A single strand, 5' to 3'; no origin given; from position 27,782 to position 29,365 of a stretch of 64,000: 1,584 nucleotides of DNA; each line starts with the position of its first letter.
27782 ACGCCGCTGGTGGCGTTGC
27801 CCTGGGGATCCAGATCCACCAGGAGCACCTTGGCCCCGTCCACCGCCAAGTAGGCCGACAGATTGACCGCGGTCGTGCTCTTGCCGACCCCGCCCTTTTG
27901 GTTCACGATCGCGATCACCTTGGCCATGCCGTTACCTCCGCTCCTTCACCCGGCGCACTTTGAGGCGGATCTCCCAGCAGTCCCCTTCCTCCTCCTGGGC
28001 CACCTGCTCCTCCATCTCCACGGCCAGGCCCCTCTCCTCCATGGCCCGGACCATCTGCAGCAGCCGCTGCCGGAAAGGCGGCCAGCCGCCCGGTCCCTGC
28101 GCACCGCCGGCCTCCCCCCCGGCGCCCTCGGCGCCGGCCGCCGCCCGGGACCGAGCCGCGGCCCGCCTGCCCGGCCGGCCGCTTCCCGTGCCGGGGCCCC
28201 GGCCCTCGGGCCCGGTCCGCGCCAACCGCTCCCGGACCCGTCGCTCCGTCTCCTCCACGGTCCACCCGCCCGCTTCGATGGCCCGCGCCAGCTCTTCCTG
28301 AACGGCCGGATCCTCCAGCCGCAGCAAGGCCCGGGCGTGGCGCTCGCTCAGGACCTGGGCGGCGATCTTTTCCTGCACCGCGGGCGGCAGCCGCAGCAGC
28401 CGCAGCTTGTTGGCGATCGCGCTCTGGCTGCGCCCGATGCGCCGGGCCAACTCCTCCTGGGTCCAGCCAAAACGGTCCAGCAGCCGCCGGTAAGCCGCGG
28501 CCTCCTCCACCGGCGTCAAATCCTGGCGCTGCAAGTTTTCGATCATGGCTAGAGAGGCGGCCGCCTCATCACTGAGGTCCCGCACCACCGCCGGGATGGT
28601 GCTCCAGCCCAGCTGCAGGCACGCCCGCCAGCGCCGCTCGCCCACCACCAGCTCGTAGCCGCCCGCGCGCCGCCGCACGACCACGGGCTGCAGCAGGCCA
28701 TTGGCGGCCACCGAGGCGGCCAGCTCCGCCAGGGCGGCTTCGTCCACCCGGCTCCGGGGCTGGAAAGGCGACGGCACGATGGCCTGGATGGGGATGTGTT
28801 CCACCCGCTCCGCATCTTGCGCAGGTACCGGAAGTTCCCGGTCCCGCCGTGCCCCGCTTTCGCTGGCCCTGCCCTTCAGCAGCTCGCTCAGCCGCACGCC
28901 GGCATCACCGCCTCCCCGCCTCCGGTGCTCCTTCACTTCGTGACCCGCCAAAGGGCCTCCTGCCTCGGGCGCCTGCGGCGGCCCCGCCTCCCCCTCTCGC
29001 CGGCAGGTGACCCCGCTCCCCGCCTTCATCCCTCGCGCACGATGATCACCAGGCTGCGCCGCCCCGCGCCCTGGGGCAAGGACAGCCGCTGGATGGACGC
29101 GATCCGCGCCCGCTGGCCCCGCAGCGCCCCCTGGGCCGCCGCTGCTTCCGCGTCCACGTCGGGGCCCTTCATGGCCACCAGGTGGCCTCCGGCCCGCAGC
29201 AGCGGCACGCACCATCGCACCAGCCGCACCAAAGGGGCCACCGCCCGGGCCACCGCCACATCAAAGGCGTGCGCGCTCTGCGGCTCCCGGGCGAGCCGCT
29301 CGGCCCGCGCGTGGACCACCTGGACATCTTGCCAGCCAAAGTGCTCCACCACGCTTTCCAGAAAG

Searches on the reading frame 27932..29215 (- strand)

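Call 79: search_protein_families(library=pfam, proteins=[window:27932-29215:-], max_evalue=0.001)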
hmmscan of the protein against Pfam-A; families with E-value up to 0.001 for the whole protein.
window:27932-29215:- (427 aa): 4 families
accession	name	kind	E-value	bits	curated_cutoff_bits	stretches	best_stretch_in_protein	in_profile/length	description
PF17762.8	HTH_ParB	-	1.1e-35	122.2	22.6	1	231-330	1-100/102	ParB HTH domain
PF02195.25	ParB_N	-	2e-32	111.5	26.3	1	137-229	2-95/95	ParB N-terminal domain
PF20432.4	Xre-like-HTH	-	0.0003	21.4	25.8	0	239-284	12-58/63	Antitoxin Xre-like helix-turn-helix domain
PF01381.28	HTH_3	-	0.00082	19.8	23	0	243-268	2-27/55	Helix-turn-helix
